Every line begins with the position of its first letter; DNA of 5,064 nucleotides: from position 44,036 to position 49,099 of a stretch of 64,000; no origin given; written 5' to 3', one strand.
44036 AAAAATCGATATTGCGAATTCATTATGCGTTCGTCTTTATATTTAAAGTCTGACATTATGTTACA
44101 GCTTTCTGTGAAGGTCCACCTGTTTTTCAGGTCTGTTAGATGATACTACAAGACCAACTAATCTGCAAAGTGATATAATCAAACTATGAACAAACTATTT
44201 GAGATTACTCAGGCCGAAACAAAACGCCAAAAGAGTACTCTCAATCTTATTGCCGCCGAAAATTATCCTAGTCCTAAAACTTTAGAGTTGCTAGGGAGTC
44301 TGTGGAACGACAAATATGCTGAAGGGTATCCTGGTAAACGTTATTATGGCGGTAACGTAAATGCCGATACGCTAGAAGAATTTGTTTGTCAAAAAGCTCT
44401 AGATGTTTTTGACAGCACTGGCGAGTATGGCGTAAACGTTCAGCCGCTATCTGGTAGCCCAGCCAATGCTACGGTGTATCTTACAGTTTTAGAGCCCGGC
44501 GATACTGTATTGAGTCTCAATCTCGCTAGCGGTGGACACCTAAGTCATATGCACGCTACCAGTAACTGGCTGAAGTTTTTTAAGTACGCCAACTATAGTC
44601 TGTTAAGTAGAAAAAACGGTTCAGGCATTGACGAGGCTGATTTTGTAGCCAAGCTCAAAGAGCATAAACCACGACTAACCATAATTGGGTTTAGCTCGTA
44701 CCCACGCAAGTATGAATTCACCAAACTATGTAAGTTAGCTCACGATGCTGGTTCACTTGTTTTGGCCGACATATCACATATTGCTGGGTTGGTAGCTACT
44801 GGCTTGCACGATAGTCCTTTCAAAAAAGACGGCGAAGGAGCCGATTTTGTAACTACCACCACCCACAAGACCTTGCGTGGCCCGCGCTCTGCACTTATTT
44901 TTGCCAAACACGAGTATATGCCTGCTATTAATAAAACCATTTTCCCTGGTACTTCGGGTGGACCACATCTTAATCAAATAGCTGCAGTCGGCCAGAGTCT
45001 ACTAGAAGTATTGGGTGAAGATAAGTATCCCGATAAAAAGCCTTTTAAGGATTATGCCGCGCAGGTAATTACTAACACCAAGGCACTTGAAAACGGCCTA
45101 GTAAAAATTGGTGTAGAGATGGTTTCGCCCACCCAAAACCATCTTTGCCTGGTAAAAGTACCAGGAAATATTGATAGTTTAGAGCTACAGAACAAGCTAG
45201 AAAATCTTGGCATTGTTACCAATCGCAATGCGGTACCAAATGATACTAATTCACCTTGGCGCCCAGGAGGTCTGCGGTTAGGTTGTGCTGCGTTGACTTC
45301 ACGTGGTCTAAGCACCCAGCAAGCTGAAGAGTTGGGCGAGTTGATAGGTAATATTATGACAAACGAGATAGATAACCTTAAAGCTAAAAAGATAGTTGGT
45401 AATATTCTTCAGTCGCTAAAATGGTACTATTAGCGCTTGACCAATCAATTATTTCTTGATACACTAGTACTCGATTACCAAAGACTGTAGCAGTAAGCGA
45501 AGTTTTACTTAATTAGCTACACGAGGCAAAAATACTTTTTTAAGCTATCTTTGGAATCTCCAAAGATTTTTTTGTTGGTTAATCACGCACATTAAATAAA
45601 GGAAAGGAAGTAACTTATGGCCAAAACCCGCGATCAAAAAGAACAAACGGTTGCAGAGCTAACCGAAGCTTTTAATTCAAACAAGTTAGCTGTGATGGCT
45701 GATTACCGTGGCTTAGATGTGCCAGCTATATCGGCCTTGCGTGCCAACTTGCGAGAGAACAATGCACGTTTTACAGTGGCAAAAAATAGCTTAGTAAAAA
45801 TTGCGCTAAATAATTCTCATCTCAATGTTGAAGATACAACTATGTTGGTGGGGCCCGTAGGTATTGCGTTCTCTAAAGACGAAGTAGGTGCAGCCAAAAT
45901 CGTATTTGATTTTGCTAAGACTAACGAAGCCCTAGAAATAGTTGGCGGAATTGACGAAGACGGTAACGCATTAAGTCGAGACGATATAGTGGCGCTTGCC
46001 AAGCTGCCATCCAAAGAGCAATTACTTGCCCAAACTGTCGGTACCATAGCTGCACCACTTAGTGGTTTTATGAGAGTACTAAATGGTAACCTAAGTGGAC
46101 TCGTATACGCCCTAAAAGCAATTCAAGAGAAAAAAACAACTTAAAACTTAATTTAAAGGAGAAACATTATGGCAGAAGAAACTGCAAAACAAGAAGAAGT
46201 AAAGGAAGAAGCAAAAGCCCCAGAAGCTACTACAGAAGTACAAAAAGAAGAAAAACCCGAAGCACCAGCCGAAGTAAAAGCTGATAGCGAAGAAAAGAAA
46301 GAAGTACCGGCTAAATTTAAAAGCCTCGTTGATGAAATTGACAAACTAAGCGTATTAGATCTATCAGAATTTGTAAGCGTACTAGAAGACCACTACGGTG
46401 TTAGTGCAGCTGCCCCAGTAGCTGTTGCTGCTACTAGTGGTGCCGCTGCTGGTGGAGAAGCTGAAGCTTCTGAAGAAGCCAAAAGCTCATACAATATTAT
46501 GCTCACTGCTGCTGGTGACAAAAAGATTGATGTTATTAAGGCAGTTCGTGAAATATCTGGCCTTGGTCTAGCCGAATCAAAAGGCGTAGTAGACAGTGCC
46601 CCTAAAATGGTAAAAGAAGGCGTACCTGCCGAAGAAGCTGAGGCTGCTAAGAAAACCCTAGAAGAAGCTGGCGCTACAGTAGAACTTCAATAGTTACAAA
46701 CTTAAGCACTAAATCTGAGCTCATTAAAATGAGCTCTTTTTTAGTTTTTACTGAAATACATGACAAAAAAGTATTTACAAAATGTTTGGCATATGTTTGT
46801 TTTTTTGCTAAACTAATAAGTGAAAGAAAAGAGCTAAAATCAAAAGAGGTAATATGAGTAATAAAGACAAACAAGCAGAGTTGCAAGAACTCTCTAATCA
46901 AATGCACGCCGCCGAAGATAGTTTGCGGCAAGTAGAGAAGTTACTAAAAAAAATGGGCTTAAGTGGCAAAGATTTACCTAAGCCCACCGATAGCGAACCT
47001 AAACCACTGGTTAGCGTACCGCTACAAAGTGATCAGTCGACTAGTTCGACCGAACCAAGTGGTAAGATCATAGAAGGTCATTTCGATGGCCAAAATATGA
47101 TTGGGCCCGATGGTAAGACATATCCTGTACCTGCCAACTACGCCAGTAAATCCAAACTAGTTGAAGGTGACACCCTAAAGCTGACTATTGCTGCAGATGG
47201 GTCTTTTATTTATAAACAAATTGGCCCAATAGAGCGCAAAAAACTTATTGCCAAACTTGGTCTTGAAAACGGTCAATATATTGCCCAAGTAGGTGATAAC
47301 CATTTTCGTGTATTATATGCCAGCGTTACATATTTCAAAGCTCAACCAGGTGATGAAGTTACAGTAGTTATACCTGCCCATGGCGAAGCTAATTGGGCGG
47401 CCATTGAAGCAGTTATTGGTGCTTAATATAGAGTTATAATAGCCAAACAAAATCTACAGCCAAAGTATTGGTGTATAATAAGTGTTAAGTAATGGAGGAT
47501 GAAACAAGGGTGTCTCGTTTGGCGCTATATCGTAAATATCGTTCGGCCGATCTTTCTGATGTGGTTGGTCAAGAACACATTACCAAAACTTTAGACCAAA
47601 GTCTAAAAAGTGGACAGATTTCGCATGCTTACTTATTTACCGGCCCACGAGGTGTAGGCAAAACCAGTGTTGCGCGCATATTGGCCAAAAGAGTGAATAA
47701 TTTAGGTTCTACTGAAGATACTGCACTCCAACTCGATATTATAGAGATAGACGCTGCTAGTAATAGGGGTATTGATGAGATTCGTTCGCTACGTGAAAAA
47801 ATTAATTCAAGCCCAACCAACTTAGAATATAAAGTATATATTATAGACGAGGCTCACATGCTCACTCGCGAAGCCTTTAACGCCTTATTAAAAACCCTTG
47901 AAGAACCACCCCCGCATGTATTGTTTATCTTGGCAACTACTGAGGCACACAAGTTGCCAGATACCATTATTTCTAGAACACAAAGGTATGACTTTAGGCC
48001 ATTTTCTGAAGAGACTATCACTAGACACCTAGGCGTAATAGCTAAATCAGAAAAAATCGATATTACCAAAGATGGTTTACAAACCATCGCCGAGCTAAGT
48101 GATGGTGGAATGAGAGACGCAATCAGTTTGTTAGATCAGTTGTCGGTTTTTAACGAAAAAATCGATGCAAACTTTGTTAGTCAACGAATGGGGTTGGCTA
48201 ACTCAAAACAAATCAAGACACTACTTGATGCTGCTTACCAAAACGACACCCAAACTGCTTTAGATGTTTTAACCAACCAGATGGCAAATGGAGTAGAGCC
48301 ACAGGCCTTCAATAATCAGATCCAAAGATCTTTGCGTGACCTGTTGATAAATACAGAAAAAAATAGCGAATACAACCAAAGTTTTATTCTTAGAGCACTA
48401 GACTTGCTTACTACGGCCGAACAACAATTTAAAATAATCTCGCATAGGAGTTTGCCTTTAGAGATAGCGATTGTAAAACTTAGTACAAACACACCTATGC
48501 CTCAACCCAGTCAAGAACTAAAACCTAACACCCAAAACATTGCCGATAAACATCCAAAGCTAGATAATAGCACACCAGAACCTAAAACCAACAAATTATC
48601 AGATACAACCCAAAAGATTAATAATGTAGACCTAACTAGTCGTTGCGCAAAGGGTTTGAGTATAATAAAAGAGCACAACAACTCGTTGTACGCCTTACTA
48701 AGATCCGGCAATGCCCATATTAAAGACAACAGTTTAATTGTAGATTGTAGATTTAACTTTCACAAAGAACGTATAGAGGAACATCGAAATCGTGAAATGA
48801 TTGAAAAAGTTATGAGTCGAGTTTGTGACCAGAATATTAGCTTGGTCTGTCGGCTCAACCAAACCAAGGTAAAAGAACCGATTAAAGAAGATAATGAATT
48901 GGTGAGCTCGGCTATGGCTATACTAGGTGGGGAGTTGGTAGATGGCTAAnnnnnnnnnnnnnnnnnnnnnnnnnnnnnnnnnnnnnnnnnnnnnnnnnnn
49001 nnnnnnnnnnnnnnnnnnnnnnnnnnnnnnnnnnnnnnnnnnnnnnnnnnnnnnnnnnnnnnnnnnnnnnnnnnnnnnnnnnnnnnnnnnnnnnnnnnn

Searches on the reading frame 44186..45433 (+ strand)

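Call 81: search_protein_families(library=pfam, proteins=[window:44186-45433:+], max_evalue=0.000001)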
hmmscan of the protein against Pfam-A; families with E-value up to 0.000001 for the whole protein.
window:44186-45433:+ (415 aa): 1 family
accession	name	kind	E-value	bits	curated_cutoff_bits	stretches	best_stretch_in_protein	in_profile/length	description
PF00464.25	SHMT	-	8.4e-108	360.9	27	1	3-387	7-399/399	Serine hydroxymethyltransferase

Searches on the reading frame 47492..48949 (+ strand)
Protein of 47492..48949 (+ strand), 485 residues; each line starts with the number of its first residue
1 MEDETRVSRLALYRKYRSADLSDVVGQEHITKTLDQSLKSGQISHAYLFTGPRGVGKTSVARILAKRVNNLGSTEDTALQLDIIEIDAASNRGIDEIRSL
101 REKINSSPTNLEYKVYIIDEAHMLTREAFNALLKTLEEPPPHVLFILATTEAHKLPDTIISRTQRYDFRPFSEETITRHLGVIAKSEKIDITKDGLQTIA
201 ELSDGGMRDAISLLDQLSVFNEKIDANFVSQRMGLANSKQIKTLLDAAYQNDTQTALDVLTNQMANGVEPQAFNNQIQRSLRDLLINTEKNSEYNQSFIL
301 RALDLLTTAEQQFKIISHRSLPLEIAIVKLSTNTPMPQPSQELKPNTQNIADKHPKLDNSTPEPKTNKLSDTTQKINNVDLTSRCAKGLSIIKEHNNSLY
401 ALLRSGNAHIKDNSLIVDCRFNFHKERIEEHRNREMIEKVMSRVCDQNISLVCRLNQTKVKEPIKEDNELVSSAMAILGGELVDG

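Call 81: search_protein_families(library=pfam, proteins=[window:47492-48949:+], max_evalue=0.000001)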
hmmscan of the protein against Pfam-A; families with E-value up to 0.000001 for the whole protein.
window:47492-48949:+ (485 aa): 4 families
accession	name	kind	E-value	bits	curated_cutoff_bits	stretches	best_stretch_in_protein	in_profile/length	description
PF13177.12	DNA_pol3_delta2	-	1.1e-35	123.5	27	1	26-171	1-160/161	DNA polymerase III, delta subunit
PF00004.35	AAA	-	1.7e-13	51.6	21.2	1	48-165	2-125/131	ATPase family associated with various cellular activities (AAA)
PF22608.2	DNAX_ATPase_lid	-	2.1e-10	40.7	27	1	176-216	2-42/49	DNA polymerase III clamp loader subunit, ATPase lid domain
PF12169.13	DNA_pol3_gamma3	-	2e-08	34.6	24.4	0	225-278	2-55/143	DNA polymerase III subunits gamma and tau domain III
